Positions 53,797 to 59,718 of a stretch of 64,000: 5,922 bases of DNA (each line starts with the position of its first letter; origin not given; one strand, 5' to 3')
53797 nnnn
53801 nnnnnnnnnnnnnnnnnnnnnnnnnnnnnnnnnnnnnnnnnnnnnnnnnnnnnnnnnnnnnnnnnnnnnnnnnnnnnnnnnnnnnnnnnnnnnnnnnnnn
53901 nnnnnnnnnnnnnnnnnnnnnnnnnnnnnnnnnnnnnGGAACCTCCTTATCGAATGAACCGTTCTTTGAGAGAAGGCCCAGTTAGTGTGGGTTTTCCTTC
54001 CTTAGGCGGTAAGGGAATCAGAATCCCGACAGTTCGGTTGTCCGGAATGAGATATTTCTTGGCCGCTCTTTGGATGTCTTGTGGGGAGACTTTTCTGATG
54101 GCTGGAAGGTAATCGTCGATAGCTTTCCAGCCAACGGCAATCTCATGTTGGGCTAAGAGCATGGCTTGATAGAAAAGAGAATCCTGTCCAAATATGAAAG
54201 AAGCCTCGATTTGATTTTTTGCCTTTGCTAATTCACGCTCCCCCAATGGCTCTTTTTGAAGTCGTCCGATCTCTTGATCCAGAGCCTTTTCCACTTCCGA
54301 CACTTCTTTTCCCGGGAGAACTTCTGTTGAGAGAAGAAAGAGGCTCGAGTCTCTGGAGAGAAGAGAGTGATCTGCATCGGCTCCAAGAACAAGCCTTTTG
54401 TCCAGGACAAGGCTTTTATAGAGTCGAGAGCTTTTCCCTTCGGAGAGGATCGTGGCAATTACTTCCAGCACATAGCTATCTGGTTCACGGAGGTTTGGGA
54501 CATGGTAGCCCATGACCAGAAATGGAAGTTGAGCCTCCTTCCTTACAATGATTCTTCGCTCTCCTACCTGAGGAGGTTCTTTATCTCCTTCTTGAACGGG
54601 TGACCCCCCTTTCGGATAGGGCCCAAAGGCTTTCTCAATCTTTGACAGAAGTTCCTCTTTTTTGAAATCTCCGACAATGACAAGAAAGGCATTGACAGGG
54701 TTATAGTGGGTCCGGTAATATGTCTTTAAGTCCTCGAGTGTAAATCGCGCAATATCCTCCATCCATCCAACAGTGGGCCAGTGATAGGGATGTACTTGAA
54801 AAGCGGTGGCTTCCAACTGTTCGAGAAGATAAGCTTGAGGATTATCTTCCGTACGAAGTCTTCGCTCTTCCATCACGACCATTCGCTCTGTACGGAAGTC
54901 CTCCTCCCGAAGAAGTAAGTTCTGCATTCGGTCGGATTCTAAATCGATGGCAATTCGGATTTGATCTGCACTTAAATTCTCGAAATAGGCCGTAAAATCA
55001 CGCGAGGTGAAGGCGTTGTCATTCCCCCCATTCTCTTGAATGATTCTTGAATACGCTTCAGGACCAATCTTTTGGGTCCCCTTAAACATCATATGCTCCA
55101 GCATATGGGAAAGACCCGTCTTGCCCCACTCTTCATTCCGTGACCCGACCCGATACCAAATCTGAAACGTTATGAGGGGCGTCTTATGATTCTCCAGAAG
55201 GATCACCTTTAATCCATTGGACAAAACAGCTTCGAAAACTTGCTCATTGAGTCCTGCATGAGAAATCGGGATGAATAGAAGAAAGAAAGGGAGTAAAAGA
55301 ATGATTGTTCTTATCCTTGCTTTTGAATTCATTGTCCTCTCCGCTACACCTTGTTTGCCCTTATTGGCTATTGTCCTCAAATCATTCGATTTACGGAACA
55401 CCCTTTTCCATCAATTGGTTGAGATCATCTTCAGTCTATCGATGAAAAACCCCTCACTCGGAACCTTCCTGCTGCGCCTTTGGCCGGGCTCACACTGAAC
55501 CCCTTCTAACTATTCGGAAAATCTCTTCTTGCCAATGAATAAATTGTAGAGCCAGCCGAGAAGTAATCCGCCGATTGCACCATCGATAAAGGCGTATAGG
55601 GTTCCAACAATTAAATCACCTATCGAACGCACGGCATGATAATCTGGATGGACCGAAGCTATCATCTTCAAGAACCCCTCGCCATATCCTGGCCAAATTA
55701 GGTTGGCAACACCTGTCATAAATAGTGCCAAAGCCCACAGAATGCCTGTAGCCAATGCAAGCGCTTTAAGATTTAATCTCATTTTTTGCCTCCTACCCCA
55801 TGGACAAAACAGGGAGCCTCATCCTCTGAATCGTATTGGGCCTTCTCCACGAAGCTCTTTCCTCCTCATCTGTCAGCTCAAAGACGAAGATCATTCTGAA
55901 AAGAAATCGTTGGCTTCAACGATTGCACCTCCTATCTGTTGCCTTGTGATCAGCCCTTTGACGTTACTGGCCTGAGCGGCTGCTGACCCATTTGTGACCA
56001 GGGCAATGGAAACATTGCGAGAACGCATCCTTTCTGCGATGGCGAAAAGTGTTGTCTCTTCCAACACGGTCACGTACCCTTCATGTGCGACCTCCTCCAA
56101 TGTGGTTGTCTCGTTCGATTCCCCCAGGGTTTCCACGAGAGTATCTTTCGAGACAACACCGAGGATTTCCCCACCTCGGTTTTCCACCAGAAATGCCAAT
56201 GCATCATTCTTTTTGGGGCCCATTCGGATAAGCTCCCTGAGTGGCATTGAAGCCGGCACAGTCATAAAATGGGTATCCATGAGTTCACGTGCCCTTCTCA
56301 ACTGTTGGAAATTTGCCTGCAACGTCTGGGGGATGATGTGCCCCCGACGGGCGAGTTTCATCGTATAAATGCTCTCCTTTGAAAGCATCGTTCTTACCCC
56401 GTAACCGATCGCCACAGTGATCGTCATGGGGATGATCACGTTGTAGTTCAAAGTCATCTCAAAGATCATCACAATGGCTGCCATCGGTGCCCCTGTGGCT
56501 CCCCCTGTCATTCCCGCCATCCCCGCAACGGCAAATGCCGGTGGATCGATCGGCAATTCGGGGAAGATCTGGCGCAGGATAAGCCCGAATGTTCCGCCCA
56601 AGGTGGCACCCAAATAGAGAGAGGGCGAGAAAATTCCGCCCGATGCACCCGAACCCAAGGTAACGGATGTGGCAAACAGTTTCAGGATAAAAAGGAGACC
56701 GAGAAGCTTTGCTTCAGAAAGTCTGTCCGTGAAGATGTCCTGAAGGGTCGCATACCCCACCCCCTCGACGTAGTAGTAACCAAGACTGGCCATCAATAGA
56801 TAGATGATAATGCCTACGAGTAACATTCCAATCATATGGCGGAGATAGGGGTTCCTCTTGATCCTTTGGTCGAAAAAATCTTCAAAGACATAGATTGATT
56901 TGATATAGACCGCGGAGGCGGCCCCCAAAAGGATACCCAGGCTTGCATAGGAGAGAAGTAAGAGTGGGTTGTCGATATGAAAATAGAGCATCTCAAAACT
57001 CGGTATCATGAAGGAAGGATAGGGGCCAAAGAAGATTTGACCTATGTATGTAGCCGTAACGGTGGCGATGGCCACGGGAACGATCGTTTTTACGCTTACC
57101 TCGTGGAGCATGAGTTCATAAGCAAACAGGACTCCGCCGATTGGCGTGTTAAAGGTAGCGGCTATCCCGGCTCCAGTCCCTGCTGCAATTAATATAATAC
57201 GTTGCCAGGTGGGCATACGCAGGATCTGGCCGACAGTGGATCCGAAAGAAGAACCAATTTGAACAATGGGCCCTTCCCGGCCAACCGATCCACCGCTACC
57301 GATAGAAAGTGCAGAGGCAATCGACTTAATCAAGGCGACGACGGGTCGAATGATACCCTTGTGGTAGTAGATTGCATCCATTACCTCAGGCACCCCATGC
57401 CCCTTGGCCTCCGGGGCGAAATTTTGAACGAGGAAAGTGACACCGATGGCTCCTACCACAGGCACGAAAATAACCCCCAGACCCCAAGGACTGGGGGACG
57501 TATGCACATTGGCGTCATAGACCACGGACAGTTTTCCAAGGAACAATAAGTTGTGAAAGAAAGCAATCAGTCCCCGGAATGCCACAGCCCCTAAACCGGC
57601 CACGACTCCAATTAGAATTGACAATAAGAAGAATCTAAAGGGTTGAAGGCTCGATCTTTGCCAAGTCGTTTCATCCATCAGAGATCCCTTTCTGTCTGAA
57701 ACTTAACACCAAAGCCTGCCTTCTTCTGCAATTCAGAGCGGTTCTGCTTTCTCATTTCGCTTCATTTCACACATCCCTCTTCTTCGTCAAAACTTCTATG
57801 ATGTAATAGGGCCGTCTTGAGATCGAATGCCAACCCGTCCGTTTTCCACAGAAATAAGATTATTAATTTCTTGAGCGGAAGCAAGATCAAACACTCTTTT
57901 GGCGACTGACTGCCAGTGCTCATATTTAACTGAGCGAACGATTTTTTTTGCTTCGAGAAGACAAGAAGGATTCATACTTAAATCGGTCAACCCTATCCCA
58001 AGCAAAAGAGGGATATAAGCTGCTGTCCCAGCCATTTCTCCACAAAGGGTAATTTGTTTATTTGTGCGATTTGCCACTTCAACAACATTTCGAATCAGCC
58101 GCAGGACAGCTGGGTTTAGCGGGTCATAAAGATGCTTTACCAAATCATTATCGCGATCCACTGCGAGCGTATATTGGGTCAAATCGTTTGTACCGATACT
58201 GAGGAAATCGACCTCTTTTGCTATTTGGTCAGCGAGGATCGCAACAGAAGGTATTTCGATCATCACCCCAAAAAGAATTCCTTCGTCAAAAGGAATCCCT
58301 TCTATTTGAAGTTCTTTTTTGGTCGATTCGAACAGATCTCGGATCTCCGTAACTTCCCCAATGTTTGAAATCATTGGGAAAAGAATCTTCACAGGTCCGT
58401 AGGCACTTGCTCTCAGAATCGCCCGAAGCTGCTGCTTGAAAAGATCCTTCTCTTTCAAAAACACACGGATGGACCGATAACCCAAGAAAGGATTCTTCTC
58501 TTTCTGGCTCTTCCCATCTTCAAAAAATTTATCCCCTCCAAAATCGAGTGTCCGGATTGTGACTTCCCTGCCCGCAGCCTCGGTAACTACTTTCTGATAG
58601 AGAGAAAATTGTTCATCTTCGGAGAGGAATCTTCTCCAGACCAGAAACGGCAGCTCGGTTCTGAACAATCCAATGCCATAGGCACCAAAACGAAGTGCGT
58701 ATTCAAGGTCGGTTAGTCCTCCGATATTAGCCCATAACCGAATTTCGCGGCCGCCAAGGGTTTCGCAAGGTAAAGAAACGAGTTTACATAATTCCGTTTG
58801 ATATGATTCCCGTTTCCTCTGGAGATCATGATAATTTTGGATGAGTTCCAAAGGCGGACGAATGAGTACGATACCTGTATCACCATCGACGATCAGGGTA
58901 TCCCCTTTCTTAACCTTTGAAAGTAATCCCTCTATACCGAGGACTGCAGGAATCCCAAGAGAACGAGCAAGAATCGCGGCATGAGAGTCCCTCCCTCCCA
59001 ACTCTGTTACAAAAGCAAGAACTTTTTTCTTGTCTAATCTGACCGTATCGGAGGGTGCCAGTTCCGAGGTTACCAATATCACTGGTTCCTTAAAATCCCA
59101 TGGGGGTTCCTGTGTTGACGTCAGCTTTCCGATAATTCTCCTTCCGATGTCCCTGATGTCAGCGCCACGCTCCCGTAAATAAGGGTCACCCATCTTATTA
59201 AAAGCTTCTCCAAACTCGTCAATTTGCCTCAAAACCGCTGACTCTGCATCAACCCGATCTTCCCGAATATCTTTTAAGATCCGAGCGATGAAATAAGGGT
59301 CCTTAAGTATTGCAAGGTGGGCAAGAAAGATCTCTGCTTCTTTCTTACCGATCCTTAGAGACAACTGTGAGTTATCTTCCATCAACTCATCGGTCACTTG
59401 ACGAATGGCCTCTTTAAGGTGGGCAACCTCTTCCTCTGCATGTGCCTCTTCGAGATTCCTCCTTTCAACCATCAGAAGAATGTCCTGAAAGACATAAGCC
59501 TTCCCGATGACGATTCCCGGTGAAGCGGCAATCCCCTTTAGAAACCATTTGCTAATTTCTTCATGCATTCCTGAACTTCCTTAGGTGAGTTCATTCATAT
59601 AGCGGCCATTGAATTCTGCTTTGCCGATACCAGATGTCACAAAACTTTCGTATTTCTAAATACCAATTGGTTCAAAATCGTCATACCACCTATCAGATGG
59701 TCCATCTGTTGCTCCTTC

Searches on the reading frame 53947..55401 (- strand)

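Call 36: search_protein_families(library=ncbifam, proteins=[window:53947-55401:-], max_evalue=0.00001)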
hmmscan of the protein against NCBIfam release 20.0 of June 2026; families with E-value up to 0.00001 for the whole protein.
window:53947-55401:- (484 aa): 4 families
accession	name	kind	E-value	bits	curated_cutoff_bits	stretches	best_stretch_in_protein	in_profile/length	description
NF047421.1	YfmH_fam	equivalog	6.4e-25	88.2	250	1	49-458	4-418/425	EF-P 5-aminopentanol modification-associated protein YfmH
NF047422.1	YfmF_fam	equivalog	4.7e-17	62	285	1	169-450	124-401/412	EF-P 5-aminopentanol modification-associated protein YfmF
TIGR02110.1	PQQ_syn_pqqF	equivalog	7.3e-14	51.5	320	1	59-360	4-302/697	pyrroloquinoline quinone biosynthesis protein PqqF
NF011681.0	PRK15101.1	equivalog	7.3e-14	50.7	765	1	58-233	46-226/961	pitrilysin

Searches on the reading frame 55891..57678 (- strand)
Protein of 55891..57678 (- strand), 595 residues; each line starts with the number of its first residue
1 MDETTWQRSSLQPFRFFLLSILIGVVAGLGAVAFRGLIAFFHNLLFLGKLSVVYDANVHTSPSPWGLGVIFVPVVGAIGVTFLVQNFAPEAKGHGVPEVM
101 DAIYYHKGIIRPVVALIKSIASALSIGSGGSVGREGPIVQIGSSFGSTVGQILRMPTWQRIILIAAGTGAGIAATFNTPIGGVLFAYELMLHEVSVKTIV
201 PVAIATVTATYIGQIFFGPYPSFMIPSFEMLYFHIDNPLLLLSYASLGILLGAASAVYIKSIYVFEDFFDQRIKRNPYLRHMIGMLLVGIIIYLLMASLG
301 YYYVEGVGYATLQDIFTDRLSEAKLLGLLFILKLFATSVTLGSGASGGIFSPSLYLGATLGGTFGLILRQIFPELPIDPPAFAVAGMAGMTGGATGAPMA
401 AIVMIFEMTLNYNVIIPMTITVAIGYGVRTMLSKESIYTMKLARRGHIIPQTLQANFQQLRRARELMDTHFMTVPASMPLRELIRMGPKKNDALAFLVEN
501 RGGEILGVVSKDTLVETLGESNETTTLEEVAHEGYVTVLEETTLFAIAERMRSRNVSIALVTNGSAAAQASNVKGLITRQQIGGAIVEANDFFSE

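Call 36: search_protein_families(library=ncbifam, proteins=[window:55891-57678:-], max_evalue=0.00001)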
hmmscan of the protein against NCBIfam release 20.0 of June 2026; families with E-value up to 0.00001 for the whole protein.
window:55891-57678:- (595 aa): 3 families
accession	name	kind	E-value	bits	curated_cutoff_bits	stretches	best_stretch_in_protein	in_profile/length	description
NF002505.0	PRK01862.1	equivalog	3.2e-79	267.1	482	1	18-534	26-521/577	ClcB-like voltage-gated chloride channel protein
NF003640.0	PRK05277.1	equivalog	1.5e-74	251.4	350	1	11-445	28-450/471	H(+)/Cl(-) exchange transporter ClcA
NF002437.0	PRK01610.1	equivalog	1.1e-40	140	425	1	13-443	12-426/429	voltage-gated ClC-type chloride channel ClcB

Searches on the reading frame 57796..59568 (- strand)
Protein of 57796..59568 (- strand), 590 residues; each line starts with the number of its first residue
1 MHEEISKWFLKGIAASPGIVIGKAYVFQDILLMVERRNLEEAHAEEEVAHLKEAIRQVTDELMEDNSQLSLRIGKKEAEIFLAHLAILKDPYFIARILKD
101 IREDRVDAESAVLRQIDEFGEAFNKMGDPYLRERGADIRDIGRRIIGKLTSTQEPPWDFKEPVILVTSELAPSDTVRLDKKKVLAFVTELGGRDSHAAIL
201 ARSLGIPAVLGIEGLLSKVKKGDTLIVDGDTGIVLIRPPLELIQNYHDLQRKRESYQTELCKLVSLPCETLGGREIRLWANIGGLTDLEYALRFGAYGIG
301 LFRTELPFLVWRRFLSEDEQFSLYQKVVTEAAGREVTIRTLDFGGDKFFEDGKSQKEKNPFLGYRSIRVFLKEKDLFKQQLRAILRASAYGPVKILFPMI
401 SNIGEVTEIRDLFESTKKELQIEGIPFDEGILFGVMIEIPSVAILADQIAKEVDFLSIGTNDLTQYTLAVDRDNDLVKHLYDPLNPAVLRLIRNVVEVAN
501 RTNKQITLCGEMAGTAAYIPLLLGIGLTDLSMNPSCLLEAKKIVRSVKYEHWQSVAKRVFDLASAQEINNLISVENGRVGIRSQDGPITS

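Call 36: search_protein_families(library=ncbifam, proteins=[window:57796-59568:-], max_evalue=0.00001)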
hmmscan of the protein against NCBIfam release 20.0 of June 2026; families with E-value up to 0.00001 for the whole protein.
window:57796-59568:- (590 aa): 24 families
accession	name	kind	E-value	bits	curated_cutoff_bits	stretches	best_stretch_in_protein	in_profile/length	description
TIGR01417.1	PTS_I_fam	equivalog_domain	1.8e-177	591.2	341.7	1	10-572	1-564/565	phosphoenolpyruvate--protein phosphotransferase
NF008382.0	PRK11177.1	equivalog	4e-160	534.2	824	1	10-573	2-566/575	phosphoenolpyruvate-protein phosphotransferase PtsI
NF008283.0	PRK11061.1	equivalog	6.8e-124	414.7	583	1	6-572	167-731/748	phosphoenolpyruvate--protein phosphotransferase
NF005057.0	PRK06464.1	equivalog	2.8e-64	217.5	598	2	325-550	562-791/798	phosphoenolpyruvate synthase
TIGR01418.1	PEP_synth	equivalog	3.7e-61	207.4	739.75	2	325-547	556-782/784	pyruvate, water dikinase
NF008478.1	PRK11377.1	equivalog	3.2e-38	132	520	1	11-234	249-470/473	dihydroxyacetone kinase phosphoryl donor subunit DhaM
TIGR01828.1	pyru_phos_dikin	equivalog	2.6e-36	124.9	843.45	2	354-534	649-850/865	pyruvate, phosphate dikinase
NF052631.1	prodigiosin_PigC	equivalog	2.1e-12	45.7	1300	1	186-237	831-882/883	prodigiosin ligase PigC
NF006150.0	PRK08296.1-2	subfamily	3.3e-12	45.4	650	1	163-236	533-604/633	hypothetical protein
NF006153.0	PRK08296.1-5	subfamily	4.8e-12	45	578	1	160-236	531-605/608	hypothetical protein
NF004881.0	PRK06241.2-2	equivalog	9.3e-12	44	883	1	187-236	840-889/898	phosphoenolpyruvate synthase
NF006151.0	PRK08296.1-3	equivalog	2.1e-10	39.7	693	1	162-236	530-602/604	hypothetical protein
NF006152.0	PRK08296.1-4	equivalog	4.1e-10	38.7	723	1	158-236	531-607/609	hypothetical protein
NF004531.0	PRK05878.1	equivalog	5.8e-10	38.4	456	1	160-234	382-454/534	pyruvate, phosphate dikinase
NF004878.0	PRK06241.1-3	subfamily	1.7e-09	36.4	945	1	183-236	835-888/891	phosphoenolpyruvate synthase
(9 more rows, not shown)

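Call 47: find_encoding_contigs(protein=window:57796-59568:-, flank=10000, max_places=8)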
Protein window:57796-59568:- (590 aa): 1 contig read that carries it; 1 place shown.
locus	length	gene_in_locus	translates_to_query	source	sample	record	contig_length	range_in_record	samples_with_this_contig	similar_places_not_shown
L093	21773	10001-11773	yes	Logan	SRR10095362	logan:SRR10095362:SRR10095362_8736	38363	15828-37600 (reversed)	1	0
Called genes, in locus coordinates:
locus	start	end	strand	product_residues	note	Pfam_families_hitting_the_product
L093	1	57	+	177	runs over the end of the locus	PF01750:HycI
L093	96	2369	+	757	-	PF00708:Acylphosphatase, PF07503:zf-HYPF, PF01300:Sua5_yciO_yrdC, PF17788:HypF_C, PF22521:HypF_C_2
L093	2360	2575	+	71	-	PF01455:HupF_HypC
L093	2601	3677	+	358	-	PF01924:HypD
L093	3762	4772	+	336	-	PF00586:AIRS, PF02769:AIRS_C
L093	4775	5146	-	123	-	PF01155:HypA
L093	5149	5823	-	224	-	PF03308:MeaB (faint), PF00009:GTP_EFTU (faint), PF02492:cobW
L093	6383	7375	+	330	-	PF03625:DUF302, PF13513:HEAT_EZ (faint), PF13646:HEAT_2, PF03130:HEAT_PBS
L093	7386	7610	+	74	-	PF00690:Cation_ATPase_N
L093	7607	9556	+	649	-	PF00122:E1-E2_ATPase, PF00702:Hydrolase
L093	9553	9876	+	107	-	-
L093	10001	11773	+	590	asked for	PF05524:PEP-utilisers_N, PF00391:PEP-utilizers, PF02896:PEP-utilizers_C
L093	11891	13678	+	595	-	PF00654:Voltage_CLC, PF00571:CBS (faint)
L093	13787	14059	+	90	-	-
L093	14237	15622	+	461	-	PF00675:Peptidase_M16, PF05193:Peptidase_M16_C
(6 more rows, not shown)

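Call 51: find_homologous_proteins(query=window:57796-59568:-, max_evalue=1e-80)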
Query window:57796-59568:- (590 aa): 7934 proteins with E <= 1e-80 among 8000 candidates; the best 120 are listed.
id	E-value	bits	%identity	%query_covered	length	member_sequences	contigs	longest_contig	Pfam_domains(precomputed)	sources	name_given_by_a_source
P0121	0.0e+0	1305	100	100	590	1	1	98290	PF05524.19,PF00391.30,PF02896.25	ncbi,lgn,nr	ncbi:MAG: phosphoenolpyruvate--protein phosphotransferase [Syntrophaceae bacterium]|nr:phosphoenolpy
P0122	0.0e+0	1158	88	100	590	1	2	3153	PF05524.19,PF00391.30,PF02896.25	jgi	jgi:phosphotransferase system enzyme I (PtsI)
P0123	0.0e+0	1102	84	100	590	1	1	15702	PF05524.19,PF00391.30,PF02896.25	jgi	jgi:phosphotransferase system enzyme I (PtsI)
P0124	0.0e+0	1098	84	100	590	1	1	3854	PF05524.19,PF00391.30,PF02896.25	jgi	jgi:phosphoenolpyruvate-protein phosphotransferase (PTS system enzyme I)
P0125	0.0e+0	1094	83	100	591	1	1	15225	PF05524.19,PF00391.30,PF02896.25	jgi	-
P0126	0.0e+0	1088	83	100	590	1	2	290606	PF05524.19,PF00391.30,PF02896.25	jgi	jgi:phosphotransferase system enzyme I (PtsI)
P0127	0.0e+0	1070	81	100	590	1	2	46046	PF05524.19,PF00391.30,PF02896.25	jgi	jgi:phosphotransferase system enzyme I (PtsI)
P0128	0.0e+0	1060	81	100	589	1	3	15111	PF05524.19,PF00391.30,PF02896.25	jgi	jgi:phosphotransferase system enzyme I (PtsI)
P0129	0.0e+0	1057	83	97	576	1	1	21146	PF05524.19,PF00391.30,PF02896.25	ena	-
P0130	0.0e+0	1056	82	97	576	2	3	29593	PF05524.19,PF00391.30,PF02896.25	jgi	jgi:phosphotransferase system enzyme I (PtsI)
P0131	0.0e+0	1049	82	98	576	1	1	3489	PF05524.19,PF00391.30,PF02896.25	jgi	jgi:phosphoenolpyruvate-protein phosphotransferase (PTS system enzyme I)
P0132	0.0e+0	1048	82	97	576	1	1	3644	PF05524.19,PF00391.30,PF02896.25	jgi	jgi:phosphoenolpyruvate-protein phosphotransferase (PTS system enzyme I)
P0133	0.0e+0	1046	82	97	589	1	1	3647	PF05524.19,PF00391.30,PF02896.25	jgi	jgi:phosphoenolpyruvate-protein phosphotransferase (PTS system enzyme I)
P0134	0.0e+0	1046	82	97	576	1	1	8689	PF05524.19,PF00391.30,PF02896.25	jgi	jgi:phosphoenolpyruvate-protein phosphotransferase (PTS system enzyme I)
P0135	0.0e+0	1044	80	100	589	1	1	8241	PF05524.19,PF00391.30,PF02896.25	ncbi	-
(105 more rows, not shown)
